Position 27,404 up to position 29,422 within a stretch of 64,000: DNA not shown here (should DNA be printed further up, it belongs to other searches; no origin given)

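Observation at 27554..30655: Cofactor-less shadow set of oxidase subunits I, III and IV inserted between ctaB and ctaC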

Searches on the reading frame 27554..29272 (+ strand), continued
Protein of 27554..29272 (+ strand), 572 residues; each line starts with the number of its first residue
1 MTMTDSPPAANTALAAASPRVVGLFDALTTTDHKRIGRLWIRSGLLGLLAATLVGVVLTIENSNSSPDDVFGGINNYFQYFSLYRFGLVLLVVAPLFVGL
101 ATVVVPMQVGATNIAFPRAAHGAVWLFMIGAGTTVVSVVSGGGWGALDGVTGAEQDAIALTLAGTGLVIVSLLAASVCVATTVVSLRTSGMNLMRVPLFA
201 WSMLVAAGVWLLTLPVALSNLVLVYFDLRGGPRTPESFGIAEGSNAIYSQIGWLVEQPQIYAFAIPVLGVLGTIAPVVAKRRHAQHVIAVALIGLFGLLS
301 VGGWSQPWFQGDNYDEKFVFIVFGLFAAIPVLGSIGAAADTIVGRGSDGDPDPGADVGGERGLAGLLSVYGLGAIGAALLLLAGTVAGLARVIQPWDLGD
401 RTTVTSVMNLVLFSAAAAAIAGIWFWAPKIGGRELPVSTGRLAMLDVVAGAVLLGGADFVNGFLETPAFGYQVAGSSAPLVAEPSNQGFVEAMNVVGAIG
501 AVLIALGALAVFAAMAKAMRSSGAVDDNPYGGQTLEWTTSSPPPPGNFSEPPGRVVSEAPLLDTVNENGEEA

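Call 83: find_homologous_proteins(query=A6, max_evalue=1e-30)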
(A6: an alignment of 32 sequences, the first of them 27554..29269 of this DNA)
Query A6 (32 sequences) (572 aa, profile of the alignment): 544 proteins with E <= 1e-30 among 8000 candidates; the best 120 are listed.
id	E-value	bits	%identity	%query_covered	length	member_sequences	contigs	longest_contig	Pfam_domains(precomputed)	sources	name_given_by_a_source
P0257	7.4e-193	660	39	100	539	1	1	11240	PF00115.26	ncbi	-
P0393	4.5e-191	654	39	100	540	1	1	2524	PF00115.26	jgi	jgi:heme/copper-type cytochrome/quinol oxidase subunit 1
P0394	7.4e-191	653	40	95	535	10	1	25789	PF00115.26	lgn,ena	-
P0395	9.3e-190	650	40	99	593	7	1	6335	PF00115.26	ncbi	-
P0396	2.6e-189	648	32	100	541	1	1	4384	PF00115.26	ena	-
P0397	7.7e-189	647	44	98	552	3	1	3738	PF00115.26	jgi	jgi:heme/copper-type cytochrome/quinol oxidase subunit 1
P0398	1.1e-188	646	45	100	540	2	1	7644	PF00115.26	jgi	jgi:heme/copper-type cytochrome/quinol oxidase subunit 1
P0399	2.8e-188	645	44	100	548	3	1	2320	PF00115.26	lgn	-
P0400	7.5e-187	640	41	50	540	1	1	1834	PF00115.26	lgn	-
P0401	9.9e-186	637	41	95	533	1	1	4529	PF00115.26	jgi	jgi:cytochrome c oxidase subunit 1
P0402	1.3e-184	633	42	99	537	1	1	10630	PF00115.26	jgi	jgi:heme/copper-type cytochrome/quinol oxidase subunit 1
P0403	1.0e-183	630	37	98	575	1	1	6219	PF00115.26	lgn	-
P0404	1.2e-183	630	41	98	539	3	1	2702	PF00115.26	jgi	jgi:cytochrome c oxidase subunit 1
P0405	1.4e-183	629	44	97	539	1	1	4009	PF00115.26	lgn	-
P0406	2.0e-183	629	42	98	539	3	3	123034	PF00115.26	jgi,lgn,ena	jgi:heme/copper-type cytochrome/quinol oxidase subunit 1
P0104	3.2e-183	628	49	100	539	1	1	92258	PF00115.26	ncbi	-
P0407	3.5e-183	628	43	97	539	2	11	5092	PF00115.26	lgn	-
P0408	9.1e-183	627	39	100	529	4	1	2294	PF00115.26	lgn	-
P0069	2.4e-182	625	53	99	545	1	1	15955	PF00115.26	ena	-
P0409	2.9e-182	625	42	100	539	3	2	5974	PF00115.26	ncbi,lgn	-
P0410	3.5e-182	625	39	99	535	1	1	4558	PF00115.26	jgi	jgi:heme/copper-type cytochrome/quinol oxidase subunit 1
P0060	8.6e-182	624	54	100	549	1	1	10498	PF00115.26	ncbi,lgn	-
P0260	1.4e-181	623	38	98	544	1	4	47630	PF00115.26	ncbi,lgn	-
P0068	2.5e-181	622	54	99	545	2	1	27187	PF00115.26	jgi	-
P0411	3.6e-181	622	39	100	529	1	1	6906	PF00115.26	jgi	jgi:cytochrome c oxidase subunit I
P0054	3.7e-181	621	55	99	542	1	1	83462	PF00115.26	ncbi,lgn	-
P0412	3.8e-181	621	40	99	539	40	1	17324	PF00115.26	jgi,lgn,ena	jgi:heme/copper-type cytochrome/quinol oxidase subunit 1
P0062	4.3e-181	621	53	100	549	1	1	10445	PF00115.26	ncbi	-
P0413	7.6e-181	620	43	96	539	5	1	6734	PF00115.26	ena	-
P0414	9.8e-181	620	42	97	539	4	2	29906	PF00115.26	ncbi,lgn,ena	-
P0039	1.9e-180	619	57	100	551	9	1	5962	PF00115.26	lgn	-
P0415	2.4e-180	619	37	98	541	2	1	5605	PF00115.26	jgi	jgi:heme/copper-type cytochrome/quinol oxidase subunit 1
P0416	7.1e-180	617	45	49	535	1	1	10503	PF00115.26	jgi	jgi:heme/copper-type cytochrome/quinol oxidase subunit 1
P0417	7.2e-180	617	37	98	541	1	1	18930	PF00115.26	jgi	jgi:heme/copper-type cytochrome/quinol oxidase subunit 1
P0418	1.3e-179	616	38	100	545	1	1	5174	PF00115.26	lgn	-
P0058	2.8e-179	615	55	99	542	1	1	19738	PF00115.26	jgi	jgi:heme/copper-type cytochrome/quinol oxidase subunit 1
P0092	4.3e-179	615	49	100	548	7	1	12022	PF00115.26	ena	-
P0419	4.4e-179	615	36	96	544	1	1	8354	PF00115.26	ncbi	ncbi:MAG: cbb3-type cytochrome c oxidase subunit I [Acidimicrobiales bacterium]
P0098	1.4e-178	613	48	98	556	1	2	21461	PF00115.26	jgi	jgi:cytochrome c oxidase subunit I+III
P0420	4.1e-178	611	37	98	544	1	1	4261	PF00115.26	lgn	-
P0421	4.4e-178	611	40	95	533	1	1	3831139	PF00115.26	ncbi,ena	-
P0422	6.2e-178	611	36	100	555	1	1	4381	PF00115.26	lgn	-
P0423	7.2e-178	611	39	100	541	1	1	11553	PF00115.26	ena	-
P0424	7.9e-178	610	39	95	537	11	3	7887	PF00115.26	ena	-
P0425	1.2e-177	610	39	98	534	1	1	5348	PF00115.26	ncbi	-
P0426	1.2e-177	610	41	48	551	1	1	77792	PF00115.26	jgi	jgi:heme/copper-type cytochrome/quinol oxidase subunit 1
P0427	1.2e-177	610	36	98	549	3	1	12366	PF00115.26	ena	-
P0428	1.4e-177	610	37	100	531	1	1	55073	PF00115.26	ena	-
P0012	1.6e-177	609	80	100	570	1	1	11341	PF00115.26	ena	-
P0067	1.6e-177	609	53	100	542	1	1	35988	PF00115.26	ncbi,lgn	-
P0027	1.8e-177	609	62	99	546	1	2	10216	PF00115.26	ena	-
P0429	1.8e-177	609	38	98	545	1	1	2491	PF00115.26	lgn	-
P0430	2.3e-177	609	37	100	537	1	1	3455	PF00115.26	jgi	jgi:heme/copper-type cytochrome/quinol oxidase subunit 1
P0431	5.6e-177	608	36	100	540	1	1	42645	PF00115.26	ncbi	-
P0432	6.7e-177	607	43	95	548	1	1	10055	PF00115.26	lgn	-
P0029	7.3e-177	607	60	98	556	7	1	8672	PF00115.26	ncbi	-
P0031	7.7e-177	607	57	100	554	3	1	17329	PF00115.26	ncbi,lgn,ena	-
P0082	8.1e-177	607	52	100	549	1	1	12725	PF00115.26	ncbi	-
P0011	8.8e-177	607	80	100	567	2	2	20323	PF00115.26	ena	-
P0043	9.5e-177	607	56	100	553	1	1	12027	PF00115.26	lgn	-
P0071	1.0e-176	607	53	100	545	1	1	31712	PF00115.26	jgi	-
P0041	1.0e-176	607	56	100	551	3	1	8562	PF00115.26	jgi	jgi:heme/copper-type cytochrome/quinol oxidase subunit 1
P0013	1.6e-176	606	79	100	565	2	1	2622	PF00115.26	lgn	-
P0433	2.3e-176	606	41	96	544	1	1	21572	PF00115.26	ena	-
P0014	2.3e-176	606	79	100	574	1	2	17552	PF00115.26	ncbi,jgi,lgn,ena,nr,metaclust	ncbi:MAG: cbb3-type cytochrome c oxidase subunit I [Acidimicrobiaceae bacterium]|nr:cbb3-type cytoch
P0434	2.5e-176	606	35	100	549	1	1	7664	PF00115.26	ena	-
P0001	2.6e-176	605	100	100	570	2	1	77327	PF00115.26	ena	-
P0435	3.2e-176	605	38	100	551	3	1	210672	PF00115.26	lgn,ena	-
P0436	3.6e-176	605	36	100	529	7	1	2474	PF00115.26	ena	-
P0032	5.0e-176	605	59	100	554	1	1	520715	PF00115.26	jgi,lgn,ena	-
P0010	5.0e-176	605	80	100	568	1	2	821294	PF00115.26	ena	-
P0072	5.9e-176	604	52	100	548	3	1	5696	PF00115.26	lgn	-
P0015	6.0e-176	604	80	100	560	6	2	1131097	PF00115.26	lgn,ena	-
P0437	6.5e-176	604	38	98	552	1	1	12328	PF00115.26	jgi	-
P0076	7.1e-176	604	53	100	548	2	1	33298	PF00115.26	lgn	-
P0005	8.5e-176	604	87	100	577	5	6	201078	PF00115.26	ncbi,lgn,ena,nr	ncbi:MAG: hypothetical protein F4Y27_08400 [Acidimicrobiaceae bacterium]|nr:cbb3-type cytochrome c o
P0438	8.8e-176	604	40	100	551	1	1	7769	PF00115.26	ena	-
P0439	9.2e-176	604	40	99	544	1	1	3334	PF00115.26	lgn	-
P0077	1.1e-175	603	52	100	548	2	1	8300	PF00115.26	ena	-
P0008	1.1e-175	603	83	100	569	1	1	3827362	PF00115.26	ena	-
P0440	1.3e-175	603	37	98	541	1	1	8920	PF00115.26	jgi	jgi:cytochrome c oxidase subunit I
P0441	2.5e-175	602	40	98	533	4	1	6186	PF00115.26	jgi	jgi:cytochrome c oxidase subunit I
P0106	2.8e-175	602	47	100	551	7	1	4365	PF00115.26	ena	-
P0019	3.1e-175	602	76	100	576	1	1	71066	PF00115.26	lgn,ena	-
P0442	3.7e-175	602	37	98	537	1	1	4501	PF00115.26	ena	-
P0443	4.0e-175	602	36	98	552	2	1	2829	PF00115.26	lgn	-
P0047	5.2e-175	601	56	100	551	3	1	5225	PF00115.26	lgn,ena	-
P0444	5.8e-175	601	39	98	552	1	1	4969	PF00115.26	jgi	jgi:heme/copper-type cytochrome/quinol oxidase subunit 1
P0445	6.9e-175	601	38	99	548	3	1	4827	PF00115.26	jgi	jgi:heme/copper-type cytochrome/quinol oxidase subunit 1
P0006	7.2e-175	601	84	100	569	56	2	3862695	PF00115.26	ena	-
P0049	8.0e-175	601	54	100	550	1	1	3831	PF00115.26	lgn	-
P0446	8.5e-175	600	34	95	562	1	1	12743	PF00115.26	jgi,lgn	-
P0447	1.2e-174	600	40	54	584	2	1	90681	PF00115.26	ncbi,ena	-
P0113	1.3e-174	600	47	100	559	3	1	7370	PF00115.26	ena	-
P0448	1.9e-174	599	35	100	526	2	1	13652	PF00115.26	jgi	jgi:heme/copper-type cytochrome/quinol oxidase subunit 1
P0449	2.5e-174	599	42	95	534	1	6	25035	PF00115.26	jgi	jgi:heme/copper-type cytochrome/quinol oxidase subunit 1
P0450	2.6e-174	599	37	99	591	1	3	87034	PF00115.26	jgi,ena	-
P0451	2.7e-174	599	47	100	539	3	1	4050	PF00115.26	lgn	-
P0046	2.9e-174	599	55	100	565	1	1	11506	PF00115.26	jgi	jgi:cytochrome c oxidase subunit I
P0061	2.9e-174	599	54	100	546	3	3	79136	PF00115.26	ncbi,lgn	-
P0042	3.5e-174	598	56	98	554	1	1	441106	PF00115.26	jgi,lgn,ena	-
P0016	4.0e-174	598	76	100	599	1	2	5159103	PF00115.26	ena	-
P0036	5.0e-174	598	58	98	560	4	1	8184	PF00115.26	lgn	-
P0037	7.4e-174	597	55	100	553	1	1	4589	PF00115.26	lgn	-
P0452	8.6e-174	597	38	100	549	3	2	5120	PF00115.26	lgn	-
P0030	1.0e-173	597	60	99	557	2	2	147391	PF00115.26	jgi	jgi:heme/copper-type cytochrome/quinol oxidase subunit 1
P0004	1.2e-173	597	90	100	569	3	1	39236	PF00115.26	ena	-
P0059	1.5e-173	596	54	100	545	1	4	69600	PF00115.26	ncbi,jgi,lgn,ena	-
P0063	1.6e-173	596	55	100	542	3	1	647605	PF00115.26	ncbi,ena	-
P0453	1.8e-173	596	39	93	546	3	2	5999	PF00115.26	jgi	jgi:cytochrome c oxidase subunit I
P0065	2.2e-173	596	54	99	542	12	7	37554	PF00115.26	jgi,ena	jgi:heme/copper-type cytochrome/quinol oxidase subunit 1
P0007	2.3e-173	596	84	100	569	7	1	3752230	PF00115.26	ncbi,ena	-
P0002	2.8e-173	595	89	100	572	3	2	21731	PF00115.26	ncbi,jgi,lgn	-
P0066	3.0e-173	595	54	99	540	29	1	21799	PF00115.26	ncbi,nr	ncbi:MAG: hypothetical protein GWP48_15925 [Actinobacteria bacterium]|nr:hypothetical protein [Actin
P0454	3.7e-173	595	37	99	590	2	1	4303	PF00115.26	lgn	-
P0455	3.9e-173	595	35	100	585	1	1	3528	PF00115.26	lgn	-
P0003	4.7e-173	595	89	100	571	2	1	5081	PF00115.26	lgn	-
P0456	5.0e-173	595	39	53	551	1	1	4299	PF00115.26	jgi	jgi:heme/copper-type cytochrome/quinol oxidase subunit 1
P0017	5.3e-173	595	79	100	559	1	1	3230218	PF00115.26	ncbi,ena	-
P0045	6.7e-173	594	55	100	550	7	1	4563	PF00115.26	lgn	-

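Call 94: search_protein_families(library=pfam, proteins=[L072:1385-2848:-, L072:2748-3998:-, L072:4041-4736:+, L072:4601-5902:+, L082:2629-3669:+, L082:3683-4069:-, L078:10346-11338:+, L078:11338-11904:+], max_evalue=0.01)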
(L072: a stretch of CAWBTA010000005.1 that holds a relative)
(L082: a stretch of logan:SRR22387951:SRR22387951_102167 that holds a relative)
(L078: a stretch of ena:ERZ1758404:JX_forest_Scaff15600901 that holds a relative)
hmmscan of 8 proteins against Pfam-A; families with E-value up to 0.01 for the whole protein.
L072:1385-2848:- (487 aa): 2 families
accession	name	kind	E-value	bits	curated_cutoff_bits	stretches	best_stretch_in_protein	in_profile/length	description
PF07394.17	DUF1501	-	1.9e-26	93.6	27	1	121-439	2-339/390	Protein of unknown function (DUF1501)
PF10518.14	TAT_signal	-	0.0038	17.6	22.7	0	43-60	2-19/21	TAT (twin-arginine translocation) pathway signal sequence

L072:2748-3998:- (416 aa): 1 family
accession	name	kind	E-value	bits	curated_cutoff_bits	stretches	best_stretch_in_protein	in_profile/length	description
PF08811.16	DUF1800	-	6.5e-89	299.4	26.1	1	16-415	1-419/419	Protein of unknown function (DUF1800)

L072:4041-4736:+ (231 aa): 3 families
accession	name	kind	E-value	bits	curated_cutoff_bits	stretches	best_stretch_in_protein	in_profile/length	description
PF00486.34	Trans_reg_C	-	2e-25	89.1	26.2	1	157-229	4-77/77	Transcriptional regulatory protein, C terminal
PF00072.30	Response_reg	-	5.7e-24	84.9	30.2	1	13-122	2-111/111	Response regulator receiver domain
PF20274.4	cREC_REC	-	0.0023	19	27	1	34-81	13-63/88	Cyclic-phosphate processing Receiver domain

L072:4601-5902:+ (433 aa): 3 families
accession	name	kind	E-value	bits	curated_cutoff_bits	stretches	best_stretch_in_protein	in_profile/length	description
PF02518.31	HATPase_c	-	1.9e-20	73.8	26.4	1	329-431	2-110/111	Histidine kinase-, DNA gyrase B-, and HSP90-like ATPase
PF00512.31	HisKA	-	6.5e-14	52.2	26.9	1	221-286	2-66/66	His Kinase A (phospho-acceptor) domain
PF13581.12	HATPase_c_2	-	0.00063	20.2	27.4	1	332-407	31-111/127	Histidine kinase-like ATPase domain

L082:2629-3669:+ (346 aa): 3 families
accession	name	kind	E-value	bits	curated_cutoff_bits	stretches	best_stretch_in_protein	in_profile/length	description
PF00127.26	Copper-bind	-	1e-05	26.3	21.2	1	264-346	9-99/99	Copper binding proteins, plastocyanin/azurin family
PF13473.12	Cupredoxin_1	-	0.0005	20.5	27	1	257-333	21-96/104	Cupredoxin-like domain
PF06525.17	SoxE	-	0.00082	19.3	21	1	309-345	101-138/149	Sulfocyanin (SoxE) domain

L082:3683-4069:- (128 aa): 5 families
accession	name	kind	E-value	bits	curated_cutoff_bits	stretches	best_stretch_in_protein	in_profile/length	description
PF13473.12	Cupredoxin_1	-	8.8e-10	39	27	1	32-106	22-97/104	Cupredoxin-like domain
PF00127.26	Copper-bind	-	1.2e-06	29.3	21.2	1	35-117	7-98/99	Copper binding proteins, plastocyanin/azurin family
PF23509.1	MSMEG_3727_PQQ-assoc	-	0.00039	20.3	27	1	24-121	38-139/152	MSMEG_3727, PQQ-associated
PF06525.17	SoxE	-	0.0049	16.8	21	1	58-117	78-138/149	Sulfocyanin (SoxE) domain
PF07731.20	Cu-oxidase_2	-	0.0095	16.1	20.4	0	93-118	109-134/137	Multicopper oxidase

L078:10346-11338:+ (330 aa): 1 family
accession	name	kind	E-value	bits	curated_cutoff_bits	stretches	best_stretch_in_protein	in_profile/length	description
PF13473.12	Cupredoxin_1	-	0.0012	19.2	27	1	233-325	17-102/104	Cupredoxin-like domain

L078:11338-11904:+ (188 aa): 5 families
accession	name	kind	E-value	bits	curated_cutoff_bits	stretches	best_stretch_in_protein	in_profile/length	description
PF00578.27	AhpC-TSA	-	2.5e-16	60.2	26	1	51-166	2-122/124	AhpC/TSA family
PF08534.16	Redoxin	-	8.3e-15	55.3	26.6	1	50-174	2-137/148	Redoxin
PF13905.12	Thioredoxin_8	-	7.1e-08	33.1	27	1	76-165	1-94/94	Thioredoxin-like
PF13098.12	Thioredoxin_2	-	2.2e-07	31.6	27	1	74-182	3-104/104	Thioredoxin-like domain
PF00085.26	Thioredoxin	-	8.8e-07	29.3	23.5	1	76-118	18-60/103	Thioredoxin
